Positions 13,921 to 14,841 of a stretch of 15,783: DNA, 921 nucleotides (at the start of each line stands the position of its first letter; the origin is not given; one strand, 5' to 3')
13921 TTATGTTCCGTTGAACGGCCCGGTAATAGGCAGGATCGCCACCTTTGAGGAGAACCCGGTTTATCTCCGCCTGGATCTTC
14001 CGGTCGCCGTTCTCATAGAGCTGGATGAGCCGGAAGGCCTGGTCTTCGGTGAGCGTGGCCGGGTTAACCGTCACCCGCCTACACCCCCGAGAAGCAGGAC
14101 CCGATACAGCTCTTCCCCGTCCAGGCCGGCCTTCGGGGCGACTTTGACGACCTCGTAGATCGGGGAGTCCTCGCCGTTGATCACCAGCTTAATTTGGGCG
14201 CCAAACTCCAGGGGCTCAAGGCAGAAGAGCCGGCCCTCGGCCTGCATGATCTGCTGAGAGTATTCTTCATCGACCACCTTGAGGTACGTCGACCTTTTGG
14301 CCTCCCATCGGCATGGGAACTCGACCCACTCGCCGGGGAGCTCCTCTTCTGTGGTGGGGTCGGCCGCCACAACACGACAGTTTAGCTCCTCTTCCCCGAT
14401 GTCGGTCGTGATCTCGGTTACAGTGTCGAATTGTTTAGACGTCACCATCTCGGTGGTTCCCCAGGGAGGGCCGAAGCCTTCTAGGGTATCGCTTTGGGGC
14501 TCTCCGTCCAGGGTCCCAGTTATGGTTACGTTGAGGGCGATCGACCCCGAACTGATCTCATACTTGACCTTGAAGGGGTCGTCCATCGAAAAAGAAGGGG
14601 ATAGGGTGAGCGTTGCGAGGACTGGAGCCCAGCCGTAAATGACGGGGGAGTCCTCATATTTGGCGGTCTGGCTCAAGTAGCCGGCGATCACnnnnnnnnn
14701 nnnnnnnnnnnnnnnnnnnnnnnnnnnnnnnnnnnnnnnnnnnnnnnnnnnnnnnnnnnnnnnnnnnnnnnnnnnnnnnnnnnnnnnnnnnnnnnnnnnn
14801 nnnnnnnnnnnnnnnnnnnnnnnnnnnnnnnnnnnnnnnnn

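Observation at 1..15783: Head-only, tail-less, integrase-less 15.7-kb replicon: candidate capsid-forming satellite or virus-plasmid hybrid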

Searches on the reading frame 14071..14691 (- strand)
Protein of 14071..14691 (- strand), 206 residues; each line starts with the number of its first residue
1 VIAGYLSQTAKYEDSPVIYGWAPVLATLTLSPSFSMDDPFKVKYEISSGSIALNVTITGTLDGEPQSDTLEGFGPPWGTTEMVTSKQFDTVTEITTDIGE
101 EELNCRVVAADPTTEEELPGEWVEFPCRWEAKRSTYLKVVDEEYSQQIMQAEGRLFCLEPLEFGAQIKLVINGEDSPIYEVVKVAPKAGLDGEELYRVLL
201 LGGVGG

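Call 10: search_protein_families(library=pfam, max_evalue=0.1, proteins=[window:14071-14691:-])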
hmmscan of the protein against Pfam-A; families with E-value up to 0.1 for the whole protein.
window:14071-14691:- (206 aa): 0 families

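Call 12: search_protein_families(library=phrogs, max_evalue=0.01, proteins=[window:14071-14691:-])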
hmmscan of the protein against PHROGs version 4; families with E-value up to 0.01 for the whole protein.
window:14071-14691:- (206 aa): 0 families

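Call 32: find_homologous_proteins(query=window:14071-14691:-, max_evalue=0.001)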
Query window:14071-14691:- (206 aa): 12 proteins with E <= 0.001 among 293 candidates.
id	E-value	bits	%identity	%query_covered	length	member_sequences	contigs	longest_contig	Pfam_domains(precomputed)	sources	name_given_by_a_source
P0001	1.2e-128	444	96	100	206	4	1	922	-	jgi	jgi:hypothetical protein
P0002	2.1e-124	431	93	100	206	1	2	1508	-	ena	-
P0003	5.7e-124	429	93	100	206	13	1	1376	-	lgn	-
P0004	2.5e-117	408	87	100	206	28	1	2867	-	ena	-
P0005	1.0e-115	402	88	100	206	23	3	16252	-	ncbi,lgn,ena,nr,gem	ncbi:MAG: hypothetical protein PHH09_03015 [Methanoregulaceae archaeon]|nr:hypothetical protein [Met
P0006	7.4e-115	399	86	100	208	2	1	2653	-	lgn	-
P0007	7.9e-105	367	82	100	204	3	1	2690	-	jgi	-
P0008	4.7e-92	325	75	100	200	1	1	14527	-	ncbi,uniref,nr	ncbi:hypothetical protein [Candidatus Methanocrinis natronophilus]|uniref:Uncharacterized protein n=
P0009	4.2e-80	286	67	100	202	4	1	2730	-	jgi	-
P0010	7.1e-68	246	89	61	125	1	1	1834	-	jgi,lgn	-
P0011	1.0e-45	174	62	68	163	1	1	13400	-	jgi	-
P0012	1.3e-41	160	47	100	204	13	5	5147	-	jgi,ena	jgi:hypothetical protein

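Call 35: search_solved_structures(query=A1, max_evalue=10)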
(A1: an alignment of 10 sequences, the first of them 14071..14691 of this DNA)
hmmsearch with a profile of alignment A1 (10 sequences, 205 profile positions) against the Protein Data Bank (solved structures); distinct sequences matched with E-value up to 10: 1.
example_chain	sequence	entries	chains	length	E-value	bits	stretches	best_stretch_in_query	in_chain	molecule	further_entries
2kmc_A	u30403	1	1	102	0.37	13.6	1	73-138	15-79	Fermitin family homolog 1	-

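Call 38: predict_structure(alignment_id=A1)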
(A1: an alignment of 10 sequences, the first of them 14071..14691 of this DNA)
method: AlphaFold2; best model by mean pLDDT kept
length: 206 residues; sequences in the alignment: 10
mean_pLDDT: 64.2   pTM: 0.54
mean pLDDT of the five models: 64.2, 61.2, 60.5, 58.3, 55.8
residues with pLDDT >= 90: 45; 70-90: 47; 50-70: 43; < 50: 71
segments of 3 or more residues with pLDDT < 50: 1-14, 121-154, 157-159, 171-174, 188-197, 201-206
pLDDT, mean of each block of 10 residues (from residue 1): 26 59 78 84 84 90 96 76 95 79 81 84 41 38 38 48 55 51 50 47 36
secondary structure, 60 per line:
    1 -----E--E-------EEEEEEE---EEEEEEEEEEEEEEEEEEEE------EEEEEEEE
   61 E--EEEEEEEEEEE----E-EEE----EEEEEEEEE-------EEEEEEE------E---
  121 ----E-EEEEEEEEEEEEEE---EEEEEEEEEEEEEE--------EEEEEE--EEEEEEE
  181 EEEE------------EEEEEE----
elements in order: E17-23 E27-46 E53-61 E64-74 E81-83 E88-96 E104-110 E127-140 E144-157 E166-171 E174-184 E197-202

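Call 43: fold_search(model_id=the predicted structure, library=pdb)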
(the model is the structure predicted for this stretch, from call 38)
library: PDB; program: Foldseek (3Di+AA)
matches with E <= 10: 1218; with E <= 0.001: 0
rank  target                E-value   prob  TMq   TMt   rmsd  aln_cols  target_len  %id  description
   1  8ond_A                3.3e-02  0.95  0.26  0.18  13.9       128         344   14  Structure of the C-terminal domains of the Bdellovibrio bacteriovorus Bd2133 fibre (released 2023-10-25)
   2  8as5_C                5.8e-02  0.98  0.27  0.47   5.4        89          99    9  CryoEM structure of the human Nucleophosmin 1 core (released 2023-02-15)
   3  7vnn_A                6.4e-02  0.47  0.27  0.10  23.8       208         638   13  Complex structure of Clostridioides difficile enzymatic component (CDTa) and binding component (CDTb) pore with long s (released 2022-10-26)
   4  4knc_B                6.7e-02  0.92  0.29  0.16   8.0       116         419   16  Structural and functional characterization of Pseudomonas aeruginosa AlgX (released 2013-06-26)
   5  2hey_F                7.0e-02  0.72  0.26  0.35   8.7       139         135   11  Crystal structure of murine OX40L bound to human OX40 (released 2006-08-29)
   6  8as5_E                7.8e-02  0.91  0.24  0.43   5.7        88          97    9  CryoEM structure of the human Nucleophosmin 1 core (released 2023-02-15)
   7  9ofp_C                8.2e-02  0.21  0.22  0.07  18.5       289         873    9  HCoV-229E S2P bound by two DH1533 Fabs (released 2025-12-03)
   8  1xe0_F                8.6e-02  0.66  0.22  0.34   7.1       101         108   18  The structure and function of Xenopus NO38-core, a histone binding chaperone in the nucleolus (released 2004-12-21)
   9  5flj_L                1.1e-01  0.60  0.25  0.27   8.2       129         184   16  enzyme-substrate-dioxygen complex of Ni-quercetinase (released 2016-06-01)
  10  8qfr_B                1.1e-01  0.41  0.19  0.24  17.4       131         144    5  Ergothioneine dioxygenase from Thermocatellispora tengchongensis in complex with nickel and substrate (anaerobic) (released 2024-09-11)
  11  1uy2_A                1.1e-01  0.82  0.28  0.40  10.2       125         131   11  Binding sub-site dissection of a family 6 carbohydrate-binding module by X-ray crystallography and isothermal titratio (released 2004-06-18)
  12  8ond_B                1.2e-01  0.72  0.25  0.17  13.6       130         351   12  Structure of the C-terminal domains of the Bdellovibrio bacteriovorus Bd2133 fibre (released 2023-10-25)
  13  8qfq_B                1.2e-01  0.30  0.17  0.21  17.1       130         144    8  Ergothioneine dioxygenase, variant H147A, from Thermocatellispora tengchongensis in complex with manganese (released 2023-12-27)
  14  6jja                  1.2e-01  0.28  0.17  0.21  11.8       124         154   14  Cryo-EM structure of giant freshwater prawn Macrobrachium rosenbergii extra small virus (XSV) VLP (released 2019-07-17)
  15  4n8m_B                1.2e-01  0.51  0.20  0.32  11.0       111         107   14  Structural polymorphism in the N-terminal oligomerization domain of NPM1 (released 2014-03-12)
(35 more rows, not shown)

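Call 60: search_solved_structures(query=A4, max_evalue=10, show_alignments=2)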
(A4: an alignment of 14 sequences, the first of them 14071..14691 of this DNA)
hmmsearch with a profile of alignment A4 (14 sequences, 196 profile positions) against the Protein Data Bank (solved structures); distinct sequences matched with E-value up to 10: 0.

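Call 67: search_protein_representatives(alignment_id=A1)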
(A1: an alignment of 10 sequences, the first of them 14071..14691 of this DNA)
Query: 10 sequences, 205 profile positions. Proteins with E-value up to 0.001 (for the whole library): 13; up to 1e-10: 9; up to 1e-30: 4. The best 13 are listed.
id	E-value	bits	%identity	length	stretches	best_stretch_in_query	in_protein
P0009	7.7e-104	362.1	-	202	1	1-205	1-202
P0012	3.2e-80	284.9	-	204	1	1-205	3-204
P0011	3.3e-62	226.1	-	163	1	65-205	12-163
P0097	4.1e-50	186.6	-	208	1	1-205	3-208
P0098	2.5e-23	99.1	-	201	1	2-200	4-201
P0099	7.8e-22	94.2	-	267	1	90-191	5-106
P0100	2.8e-18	82.6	-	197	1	2-200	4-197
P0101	3.1e-15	72.7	-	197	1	1-200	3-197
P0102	1.1e-11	61.1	-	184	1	1-200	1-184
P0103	2.1e-10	56.9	-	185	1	18-200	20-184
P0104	1.2e-06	44.6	-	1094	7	13-76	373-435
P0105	1.7e-04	37.6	-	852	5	11-64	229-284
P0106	6.6e-04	35.7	-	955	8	13-70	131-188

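Call 69: search_protein_families(library=pfam, max_evalue=0.01, proteins=[P0104, P0105, P0106, P0099, P0098, P0102])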
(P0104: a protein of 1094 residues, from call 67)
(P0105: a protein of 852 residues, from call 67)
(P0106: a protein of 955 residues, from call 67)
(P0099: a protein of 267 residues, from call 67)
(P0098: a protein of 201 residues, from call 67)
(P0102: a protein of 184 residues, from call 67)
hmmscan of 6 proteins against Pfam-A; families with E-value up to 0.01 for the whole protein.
P0104 (1094 aa): 5 families
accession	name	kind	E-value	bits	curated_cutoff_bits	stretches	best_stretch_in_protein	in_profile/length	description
PF06739.17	SBBP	-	3.7e-39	132.8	20.5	5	417-439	8-31/38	Beta-propeller repeat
PF24902.1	Ig_NUP210_9th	-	1.6e-08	34.9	27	0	606-650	5-50/79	NUP210, Ig-like domain 9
PF25293.1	Beta-prop_EMC1_N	-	2.9e-07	30.8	34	0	260-315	130-185/219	EMC1 N-terminal beta-propeller domain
PF07494.17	Reg_prop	-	0.0007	19.9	20.4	0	146-161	8-23/24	Two component regulator propeller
PF22067.2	Cep192_D3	-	0.0072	16.8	27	0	378-402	25-49/99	Cep192 domain 3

P0105 (852 aa): 3 families
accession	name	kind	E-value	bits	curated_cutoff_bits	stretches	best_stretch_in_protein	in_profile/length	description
PF04151.21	PPC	-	5.1e-08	34.1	25.9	0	54-119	1-69/70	Bacterial pre-peptidase C-terminal domain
PF18811.7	DPPIV_rep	-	1.2e-05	25.6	30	0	156-165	12-21/21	Dipeptidyl peptidase IV (DPP IV) low complexity region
PF18363.6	PI_PP_I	-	0.0026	18.3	28.5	0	183-210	64-91/94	Phosphoinositide phosphatase insertion domain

P0106 (955 aa): 7 families
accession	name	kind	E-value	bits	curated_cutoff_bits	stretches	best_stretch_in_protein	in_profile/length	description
PF17892.7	Cadherin_5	-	3.7e-36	123.3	26.5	1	25-59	62-96/98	Cadherin-like domain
PF17803.7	Cadherin_4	-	2.1e-35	121.5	25.1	7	55-122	2-70/71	Bacterial cadherin-like domain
PF17963.7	Big_9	-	5e-17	63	23.6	0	64-179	1-89/89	Bacterial Ig domain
PF13753.12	SWM_repeat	-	4.4e-14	52.9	27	0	92-110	54-72/86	Putative flagellar system-associated repeat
PF12338.13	RbcS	-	0.0004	20.9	25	0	887-903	22-38/45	Ribulose-1,5-bisphosphate carboxylase small subunit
PF18960.5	DUF5702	-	0.00049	19.6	26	0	120-145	155-180/276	Family of unknown function (DUF5702)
PF14343.11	PrcB_C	-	0.0021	18.7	24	0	89-116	17-44/56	PrcB C-terminal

P0099 (267 aa): 0 families

P0098 (201 aa): 1 family
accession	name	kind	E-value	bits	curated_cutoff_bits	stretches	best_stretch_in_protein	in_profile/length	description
PF24170.1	Fn3-II_PB4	-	0.0043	17.7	27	1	33-84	24-77/95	Straight fiber protein PB4 second Fn3-like domain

P0102 (184 aa): 0 families

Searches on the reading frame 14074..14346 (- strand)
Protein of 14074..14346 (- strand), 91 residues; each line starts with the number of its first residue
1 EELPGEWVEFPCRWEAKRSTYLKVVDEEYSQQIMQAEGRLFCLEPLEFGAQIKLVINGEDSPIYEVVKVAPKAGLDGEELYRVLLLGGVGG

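Call 94: search_protein_families(library=phrogs, max_evalue=0.1, proteins=[window:14074-14346:-])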
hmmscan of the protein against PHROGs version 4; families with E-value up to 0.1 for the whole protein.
seq(91 aa): 0 families

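Call 95: search_protein_families(library=pfam, max_evalue=0.1, proteins=[window:14074-14346:-])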
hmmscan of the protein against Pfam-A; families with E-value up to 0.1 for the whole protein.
seq(91 aa): 0 families
